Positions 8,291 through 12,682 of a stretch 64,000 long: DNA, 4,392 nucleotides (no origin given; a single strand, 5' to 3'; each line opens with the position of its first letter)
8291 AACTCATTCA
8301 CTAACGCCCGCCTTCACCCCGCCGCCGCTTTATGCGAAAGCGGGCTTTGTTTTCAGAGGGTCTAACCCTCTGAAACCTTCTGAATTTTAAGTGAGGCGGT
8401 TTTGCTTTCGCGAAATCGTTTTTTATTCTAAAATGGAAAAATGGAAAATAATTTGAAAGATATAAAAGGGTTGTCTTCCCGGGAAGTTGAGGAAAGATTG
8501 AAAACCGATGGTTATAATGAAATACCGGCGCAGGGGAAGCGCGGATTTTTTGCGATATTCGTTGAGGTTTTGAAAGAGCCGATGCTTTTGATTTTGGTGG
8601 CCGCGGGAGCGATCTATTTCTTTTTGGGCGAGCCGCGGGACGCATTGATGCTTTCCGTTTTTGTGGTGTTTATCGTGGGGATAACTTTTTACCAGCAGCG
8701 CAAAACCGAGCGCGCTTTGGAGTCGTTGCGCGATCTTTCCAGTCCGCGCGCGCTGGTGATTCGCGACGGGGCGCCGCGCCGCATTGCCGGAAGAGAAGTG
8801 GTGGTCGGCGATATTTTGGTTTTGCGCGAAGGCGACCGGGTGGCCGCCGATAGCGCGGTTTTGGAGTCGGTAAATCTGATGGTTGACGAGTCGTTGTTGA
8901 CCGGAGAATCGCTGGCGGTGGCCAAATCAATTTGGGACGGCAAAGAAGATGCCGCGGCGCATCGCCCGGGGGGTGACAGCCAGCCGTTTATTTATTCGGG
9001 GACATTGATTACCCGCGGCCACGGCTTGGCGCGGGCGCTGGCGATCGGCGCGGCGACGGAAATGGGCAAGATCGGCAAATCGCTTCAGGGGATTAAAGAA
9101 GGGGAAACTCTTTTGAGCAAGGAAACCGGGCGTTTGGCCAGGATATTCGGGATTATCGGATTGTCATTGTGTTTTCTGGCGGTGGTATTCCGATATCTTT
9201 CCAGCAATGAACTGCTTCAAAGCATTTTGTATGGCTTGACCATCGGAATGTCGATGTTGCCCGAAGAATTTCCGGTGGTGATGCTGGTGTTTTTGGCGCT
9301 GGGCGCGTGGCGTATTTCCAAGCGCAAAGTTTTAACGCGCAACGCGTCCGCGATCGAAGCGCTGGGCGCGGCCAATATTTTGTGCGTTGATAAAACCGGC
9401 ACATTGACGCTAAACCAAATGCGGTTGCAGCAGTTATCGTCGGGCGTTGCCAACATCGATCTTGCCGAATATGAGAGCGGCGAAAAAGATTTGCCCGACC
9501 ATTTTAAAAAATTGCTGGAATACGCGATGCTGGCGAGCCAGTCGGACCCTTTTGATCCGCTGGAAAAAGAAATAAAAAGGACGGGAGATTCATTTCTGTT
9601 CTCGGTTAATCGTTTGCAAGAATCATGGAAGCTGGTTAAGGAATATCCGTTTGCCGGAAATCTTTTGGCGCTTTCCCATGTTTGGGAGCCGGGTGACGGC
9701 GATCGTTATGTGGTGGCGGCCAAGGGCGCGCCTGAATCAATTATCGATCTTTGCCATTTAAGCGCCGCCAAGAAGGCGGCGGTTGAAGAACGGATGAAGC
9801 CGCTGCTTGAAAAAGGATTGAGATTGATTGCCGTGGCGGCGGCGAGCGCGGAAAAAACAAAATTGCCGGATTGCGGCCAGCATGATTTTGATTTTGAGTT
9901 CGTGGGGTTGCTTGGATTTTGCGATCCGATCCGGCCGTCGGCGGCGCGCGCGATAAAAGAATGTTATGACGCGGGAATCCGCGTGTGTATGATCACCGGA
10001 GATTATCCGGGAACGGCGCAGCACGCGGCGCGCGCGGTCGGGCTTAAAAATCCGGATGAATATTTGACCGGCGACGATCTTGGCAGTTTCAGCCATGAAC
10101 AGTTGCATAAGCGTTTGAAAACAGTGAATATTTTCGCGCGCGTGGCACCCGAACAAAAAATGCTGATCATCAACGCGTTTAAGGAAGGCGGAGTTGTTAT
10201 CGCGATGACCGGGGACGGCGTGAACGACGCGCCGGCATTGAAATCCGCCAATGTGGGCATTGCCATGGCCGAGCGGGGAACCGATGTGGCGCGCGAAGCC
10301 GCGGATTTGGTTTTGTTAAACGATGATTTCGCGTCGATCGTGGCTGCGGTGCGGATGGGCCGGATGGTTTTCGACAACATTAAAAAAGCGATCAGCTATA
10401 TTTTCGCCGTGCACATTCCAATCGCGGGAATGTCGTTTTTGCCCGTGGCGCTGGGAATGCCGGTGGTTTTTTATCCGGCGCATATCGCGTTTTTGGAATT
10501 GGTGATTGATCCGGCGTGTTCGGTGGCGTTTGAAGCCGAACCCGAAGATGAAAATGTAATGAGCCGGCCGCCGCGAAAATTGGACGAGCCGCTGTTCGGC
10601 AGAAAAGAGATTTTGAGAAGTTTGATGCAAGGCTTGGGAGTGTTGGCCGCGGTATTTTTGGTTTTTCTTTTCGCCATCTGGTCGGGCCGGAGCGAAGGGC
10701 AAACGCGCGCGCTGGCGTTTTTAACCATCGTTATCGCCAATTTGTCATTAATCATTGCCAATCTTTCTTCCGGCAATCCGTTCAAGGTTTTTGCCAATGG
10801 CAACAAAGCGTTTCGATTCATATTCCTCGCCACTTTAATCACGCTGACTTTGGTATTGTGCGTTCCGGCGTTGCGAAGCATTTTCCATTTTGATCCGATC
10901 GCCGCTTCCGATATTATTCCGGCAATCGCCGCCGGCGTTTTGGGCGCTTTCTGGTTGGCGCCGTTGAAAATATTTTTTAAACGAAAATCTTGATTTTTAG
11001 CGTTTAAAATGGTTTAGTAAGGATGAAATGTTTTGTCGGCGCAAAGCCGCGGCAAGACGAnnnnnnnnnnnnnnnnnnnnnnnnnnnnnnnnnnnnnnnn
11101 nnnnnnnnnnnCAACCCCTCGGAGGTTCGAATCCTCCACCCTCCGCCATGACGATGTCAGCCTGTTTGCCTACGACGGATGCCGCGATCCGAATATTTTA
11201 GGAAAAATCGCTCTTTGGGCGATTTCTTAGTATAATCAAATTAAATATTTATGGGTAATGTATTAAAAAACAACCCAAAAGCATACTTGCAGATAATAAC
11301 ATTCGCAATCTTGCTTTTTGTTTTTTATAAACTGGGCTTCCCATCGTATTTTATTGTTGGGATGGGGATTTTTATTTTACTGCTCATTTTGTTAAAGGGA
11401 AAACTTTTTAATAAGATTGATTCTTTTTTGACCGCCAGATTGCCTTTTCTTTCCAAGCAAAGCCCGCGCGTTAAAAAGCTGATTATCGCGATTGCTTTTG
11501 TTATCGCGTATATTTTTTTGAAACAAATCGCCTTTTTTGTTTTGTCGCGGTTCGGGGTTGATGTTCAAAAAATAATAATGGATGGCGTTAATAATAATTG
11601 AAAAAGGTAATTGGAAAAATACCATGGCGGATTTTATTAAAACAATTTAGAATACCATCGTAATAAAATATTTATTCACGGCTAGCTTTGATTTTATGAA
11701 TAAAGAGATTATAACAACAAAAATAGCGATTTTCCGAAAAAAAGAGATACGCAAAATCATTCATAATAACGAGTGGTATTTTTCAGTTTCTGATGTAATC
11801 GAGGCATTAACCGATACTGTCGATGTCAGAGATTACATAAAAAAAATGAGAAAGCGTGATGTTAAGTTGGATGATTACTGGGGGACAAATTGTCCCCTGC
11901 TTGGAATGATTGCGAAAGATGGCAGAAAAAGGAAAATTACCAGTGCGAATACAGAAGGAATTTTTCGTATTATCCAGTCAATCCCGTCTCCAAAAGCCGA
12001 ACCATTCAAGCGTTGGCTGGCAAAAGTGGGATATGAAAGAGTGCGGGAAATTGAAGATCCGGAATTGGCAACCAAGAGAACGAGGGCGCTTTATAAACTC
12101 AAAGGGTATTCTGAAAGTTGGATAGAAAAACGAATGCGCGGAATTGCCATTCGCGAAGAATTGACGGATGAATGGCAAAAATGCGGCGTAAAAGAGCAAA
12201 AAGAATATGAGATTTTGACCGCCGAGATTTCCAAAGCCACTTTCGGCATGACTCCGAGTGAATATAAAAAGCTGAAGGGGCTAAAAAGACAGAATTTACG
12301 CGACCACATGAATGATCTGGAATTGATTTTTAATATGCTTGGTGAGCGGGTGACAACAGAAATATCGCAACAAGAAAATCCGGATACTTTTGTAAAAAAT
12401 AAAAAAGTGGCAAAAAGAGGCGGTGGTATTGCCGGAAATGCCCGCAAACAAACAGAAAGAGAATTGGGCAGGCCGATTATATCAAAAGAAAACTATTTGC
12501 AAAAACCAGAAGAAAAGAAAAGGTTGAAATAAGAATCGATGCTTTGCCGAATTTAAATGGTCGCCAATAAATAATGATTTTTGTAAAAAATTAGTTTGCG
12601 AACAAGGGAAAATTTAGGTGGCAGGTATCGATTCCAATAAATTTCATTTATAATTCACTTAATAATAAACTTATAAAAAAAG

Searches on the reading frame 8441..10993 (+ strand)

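Call 70: search_protein_families(library=pfam, proteins=[window:8441-10993:+], max_evalue=0.001)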
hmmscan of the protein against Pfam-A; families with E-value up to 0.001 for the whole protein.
window:8441-10993:+ (850 aa): 6 families
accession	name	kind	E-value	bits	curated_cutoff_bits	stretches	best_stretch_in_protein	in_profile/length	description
PF00122.25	E1-E2_ATPase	-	7.3e-38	130.3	28.1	1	99-295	2-181/181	E1-E2 ATPase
PF00689.26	Cation_ATPase_C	-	4.1e-30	105.3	27.3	1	674-844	1-174/175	Cation transporting ATPase, C-terminus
PF00702.32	Hydrolase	-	3e-16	60.8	26.4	1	314-604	4-191/191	haloacid dehalogenase-like hydrolase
PF00690.31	Cation_ATPase_N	-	2.7e-11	43.4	20.4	1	8-58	18-68/69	Cation transporter/ATPase, N-terminus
PF13246.12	Cation_ATPase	-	1.8e-05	25.1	21.7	1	378-438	28-88/91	Cation transport ATPase (P-type)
PF08282.18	Hydrolase_3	-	0.00018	21.7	20.9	0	589-634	208-252/255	haloacid dehalogenase-like hydrolase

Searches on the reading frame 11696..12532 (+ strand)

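Call 70: search_protein_families(library=pfam, proteins=[window:11696-12532:+], max_evalue=0.001)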
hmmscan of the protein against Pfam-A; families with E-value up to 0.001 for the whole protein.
window:11696-12532:+ (278 aa): 1 family
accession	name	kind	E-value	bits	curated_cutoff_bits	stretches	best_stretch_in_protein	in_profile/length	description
PF02498.22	Bro-N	-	4.4e-13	50.1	25.6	1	17-110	1-92/96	BRO family, N-terminal domain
